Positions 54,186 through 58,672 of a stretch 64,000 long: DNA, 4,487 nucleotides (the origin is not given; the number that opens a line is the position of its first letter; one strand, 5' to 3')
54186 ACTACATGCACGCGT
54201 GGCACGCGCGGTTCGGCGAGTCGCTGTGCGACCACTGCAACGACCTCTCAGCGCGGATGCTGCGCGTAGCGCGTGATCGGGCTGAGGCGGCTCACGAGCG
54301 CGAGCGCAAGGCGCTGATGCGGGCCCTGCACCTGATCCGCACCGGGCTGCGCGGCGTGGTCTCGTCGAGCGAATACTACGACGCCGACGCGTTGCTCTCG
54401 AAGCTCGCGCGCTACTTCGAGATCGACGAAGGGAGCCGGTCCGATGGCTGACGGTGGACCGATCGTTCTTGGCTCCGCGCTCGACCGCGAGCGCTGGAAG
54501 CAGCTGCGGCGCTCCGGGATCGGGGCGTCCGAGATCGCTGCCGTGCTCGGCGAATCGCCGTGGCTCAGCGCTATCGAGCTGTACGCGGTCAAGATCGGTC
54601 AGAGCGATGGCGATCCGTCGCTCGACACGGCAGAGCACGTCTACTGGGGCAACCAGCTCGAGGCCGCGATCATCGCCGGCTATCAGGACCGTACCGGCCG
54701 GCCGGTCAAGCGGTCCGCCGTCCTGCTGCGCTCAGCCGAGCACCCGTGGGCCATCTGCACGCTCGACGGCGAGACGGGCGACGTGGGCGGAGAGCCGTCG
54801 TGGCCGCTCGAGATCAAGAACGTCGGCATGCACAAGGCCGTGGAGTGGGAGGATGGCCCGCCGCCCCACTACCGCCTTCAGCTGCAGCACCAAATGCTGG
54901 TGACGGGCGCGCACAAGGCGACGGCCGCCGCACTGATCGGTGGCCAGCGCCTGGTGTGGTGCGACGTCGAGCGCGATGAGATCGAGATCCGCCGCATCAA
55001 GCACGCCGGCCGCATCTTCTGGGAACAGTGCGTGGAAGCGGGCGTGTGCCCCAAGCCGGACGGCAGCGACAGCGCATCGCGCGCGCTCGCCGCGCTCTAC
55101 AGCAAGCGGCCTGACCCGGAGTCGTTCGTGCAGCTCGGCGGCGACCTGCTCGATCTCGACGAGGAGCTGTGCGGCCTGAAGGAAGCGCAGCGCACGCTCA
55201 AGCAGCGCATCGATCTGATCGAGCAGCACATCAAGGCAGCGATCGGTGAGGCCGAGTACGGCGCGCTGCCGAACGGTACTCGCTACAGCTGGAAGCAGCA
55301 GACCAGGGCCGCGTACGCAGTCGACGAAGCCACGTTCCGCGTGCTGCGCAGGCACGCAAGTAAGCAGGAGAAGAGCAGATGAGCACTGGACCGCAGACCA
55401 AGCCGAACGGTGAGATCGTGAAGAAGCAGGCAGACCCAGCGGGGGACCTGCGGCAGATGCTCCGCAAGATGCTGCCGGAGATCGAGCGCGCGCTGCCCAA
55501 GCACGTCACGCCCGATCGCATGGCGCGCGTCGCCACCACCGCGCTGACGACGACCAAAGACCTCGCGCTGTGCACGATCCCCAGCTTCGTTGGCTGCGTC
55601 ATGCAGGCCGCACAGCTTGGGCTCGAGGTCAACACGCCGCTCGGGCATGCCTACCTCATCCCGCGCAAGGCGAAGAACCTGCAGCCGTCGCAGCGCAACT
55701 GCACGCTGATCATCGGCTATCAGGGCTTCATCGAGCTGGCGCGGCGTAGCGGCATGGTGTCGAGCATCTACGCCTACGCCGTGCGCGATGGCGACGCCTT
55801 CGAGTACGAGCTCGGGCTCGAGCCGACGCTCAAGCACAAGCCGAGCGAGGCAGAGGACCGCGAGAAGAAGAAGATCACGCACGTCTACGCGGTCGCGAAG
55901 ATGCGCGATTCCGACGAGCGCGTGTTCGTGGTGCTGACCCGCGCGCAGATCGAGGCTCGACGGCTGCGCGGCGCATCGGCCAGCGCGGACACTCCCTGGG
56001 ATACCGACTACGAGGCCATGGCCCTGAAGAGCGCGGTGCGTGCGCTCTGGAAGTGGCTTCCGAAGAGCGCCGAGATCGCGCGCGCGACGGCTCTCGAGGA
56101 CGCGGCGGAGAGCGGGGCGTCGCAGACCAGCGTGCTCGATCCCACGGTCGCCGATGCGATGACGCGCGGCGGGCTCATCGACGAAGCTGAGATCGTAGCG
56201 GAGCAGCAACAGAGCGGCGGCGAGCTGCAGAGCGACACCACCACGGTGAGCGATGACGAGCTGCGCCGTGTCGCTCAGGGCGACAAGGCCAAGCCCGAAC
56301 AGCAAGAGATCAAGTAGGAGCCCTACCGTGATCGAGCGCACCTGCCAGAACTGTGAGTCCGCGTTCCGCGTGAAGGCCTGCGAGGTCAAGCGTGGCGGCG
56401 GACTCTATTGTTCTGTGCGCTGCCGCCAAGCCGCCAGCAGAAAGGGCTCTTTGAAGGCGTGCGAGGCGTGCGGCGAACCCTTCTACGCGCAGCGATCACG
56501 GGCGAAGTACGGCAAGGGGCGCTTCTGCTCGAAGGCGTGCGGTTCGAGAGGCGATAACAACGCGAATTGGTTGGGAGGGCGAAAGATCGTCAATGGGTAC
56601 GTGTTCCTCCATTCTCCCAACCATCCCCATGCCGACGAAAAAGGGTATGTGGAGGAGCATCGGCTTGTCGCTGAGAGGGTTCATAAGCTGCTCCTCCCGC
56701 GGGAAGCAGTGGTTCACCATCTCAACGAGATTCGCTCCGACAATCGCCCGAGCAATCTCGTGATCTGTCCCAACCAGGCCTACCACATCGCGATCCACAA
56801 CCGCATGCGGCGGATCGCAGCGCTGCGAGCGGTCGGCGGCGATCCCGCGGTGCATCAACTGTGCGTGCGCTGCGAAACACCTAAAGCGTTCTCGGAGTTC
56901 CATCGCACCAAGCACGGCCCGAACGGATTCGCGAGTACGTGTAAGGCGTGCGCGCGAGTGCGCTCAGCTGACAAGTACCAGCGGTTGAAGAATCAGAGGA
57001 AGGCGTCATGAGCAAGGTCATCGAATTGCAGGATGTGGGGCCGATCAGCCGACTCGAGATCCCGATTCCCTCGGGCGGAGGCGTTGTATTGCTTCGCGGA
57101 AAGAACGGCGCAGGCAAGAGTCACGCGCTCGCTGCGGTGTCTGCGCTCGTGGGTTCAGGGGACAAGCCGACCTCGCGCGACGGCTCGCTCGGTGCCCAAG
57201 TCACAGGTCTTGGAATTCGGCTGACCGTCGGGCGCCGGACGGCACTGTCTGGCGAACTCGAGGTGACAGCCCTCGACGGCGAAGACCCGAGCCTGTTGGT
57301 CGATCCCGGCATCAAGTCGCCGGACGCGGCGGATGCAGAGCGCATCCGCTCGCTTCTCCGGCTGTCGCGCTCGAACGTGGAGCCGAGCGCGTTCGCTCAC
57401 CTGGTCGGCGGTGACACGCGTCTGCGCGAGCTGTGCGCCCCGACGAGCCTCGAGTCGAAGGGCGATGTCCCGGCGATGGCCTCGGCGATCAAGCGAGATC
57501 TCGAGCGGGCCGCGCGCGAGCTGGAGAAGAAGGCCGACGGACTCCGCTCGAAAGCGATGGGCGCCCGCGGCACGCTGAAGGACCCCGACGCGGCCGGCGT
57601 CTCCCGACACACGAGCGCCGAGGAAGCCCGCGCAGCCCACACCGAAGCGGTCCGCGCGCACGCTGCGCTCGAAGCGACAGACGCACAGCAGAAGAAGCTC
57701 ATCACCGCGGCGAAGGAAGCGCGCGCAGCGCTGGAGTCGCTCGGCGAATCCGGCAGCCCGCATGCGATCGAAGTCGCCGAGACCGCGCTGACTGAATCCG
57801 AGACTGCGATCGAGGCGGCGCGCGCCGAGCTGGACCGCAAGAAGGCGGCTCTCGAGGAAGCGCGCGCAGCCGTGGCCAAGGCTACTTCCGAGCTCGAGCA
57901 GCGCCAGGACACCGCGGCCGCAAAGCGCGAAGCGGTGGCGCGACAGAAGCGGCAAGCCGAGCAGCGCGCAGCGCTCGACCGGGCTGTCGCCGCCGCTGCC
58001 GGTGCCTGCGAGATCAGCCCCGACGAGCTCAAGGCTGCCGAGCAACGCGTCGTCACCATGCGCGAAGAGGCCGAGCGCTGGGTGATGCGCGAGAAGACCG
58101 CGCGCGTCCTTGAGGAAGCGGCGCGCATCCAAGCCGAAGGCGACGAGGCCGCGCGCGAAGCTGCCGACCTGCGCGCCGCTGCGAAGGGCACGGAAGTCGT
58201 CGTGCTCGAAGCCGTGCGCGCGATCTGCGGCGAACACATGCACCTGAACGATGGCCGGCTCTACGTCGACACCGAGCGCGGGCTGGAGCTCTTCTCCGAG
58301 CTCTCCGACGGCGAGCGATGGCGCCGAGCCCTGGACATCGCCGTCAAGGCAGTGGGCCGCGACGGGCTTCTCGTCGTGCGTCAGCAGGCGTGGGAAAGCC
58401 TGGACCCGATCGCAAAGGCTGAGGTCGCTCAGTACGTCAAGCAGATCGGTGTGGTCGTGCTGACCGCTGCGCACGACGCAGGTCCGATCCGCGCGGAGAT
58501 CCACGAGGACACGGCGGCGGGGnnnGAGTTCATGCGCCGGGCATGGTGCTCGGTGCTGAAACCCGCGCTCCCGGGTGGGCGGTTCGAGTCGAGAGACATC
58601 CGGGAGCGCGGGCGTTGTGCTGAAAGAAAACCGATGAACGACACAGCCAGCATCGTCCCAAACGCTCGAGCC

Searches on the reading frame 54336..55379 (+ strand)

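Call 49: search_protein_families(library=pfam, proteins=[window:54336-55379:+], max_evalue=0.001)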
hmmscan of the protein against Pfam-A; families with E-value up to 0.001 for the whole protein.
window:54336-55379:+ (348 aa): 1 family
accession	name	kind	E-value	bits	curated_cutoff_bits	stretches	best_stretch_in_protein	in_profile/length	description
PF09588.16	YqaJ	-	4.3e-30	105.4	22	1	54-193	2-150/150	YqaJ-like viral recombinase domain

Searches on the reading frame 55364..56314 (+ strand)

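Call 49: search_protein_families(library=pfam, proteins=[window:55364-56314:+], max_evalue=0.001)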
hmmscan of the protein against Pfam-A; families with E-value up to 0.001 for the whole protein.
window:55364-56314:+ (317 aa): 1 family
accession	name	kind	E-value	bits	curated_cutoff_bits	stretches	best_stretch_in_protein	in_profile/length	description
PF03837.19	RecT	-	1.1e-41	143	24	1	53-247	3-187/198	RecT family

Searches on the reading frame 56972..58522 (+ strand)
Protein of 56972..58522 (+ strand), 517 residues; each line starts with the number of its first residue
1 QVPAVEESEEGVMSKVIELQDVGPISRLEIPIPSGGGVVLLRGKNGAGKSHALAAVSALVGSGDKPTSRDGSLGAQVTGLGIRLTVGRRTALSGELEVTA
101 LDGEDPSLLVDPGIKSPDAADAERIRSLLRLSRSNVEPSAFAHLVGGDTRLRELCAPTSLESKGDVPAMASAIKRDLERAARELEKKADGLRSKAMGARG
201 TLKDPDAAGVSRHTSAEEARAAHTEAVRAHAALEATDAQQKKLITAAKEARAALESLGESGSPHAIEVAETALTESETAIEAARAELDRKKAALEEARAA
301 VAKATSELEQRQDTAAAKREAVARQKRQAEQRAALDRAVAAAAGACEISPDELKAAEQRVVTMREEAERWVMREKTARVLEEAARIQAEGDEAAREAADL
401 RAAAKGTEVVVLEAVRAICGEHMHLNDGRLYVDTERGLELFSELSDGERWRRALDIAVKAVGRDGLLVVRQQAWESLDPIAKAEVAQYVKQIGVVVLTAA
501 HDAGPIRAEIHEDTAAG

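Call 49: search_protein_families(library=pfam, proteins=[window:56972-58522:+], max_evalue=0.001)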
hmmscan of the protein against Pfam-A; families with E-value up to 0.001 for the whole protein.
window:56972-58522:+ (517 aa): 1 family
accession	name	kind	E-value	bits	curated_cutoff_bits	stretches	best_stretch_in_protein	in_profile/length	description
PF13476.12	AAA_23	-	0.00039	21.5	27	0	17-71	2-54/201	AAA domain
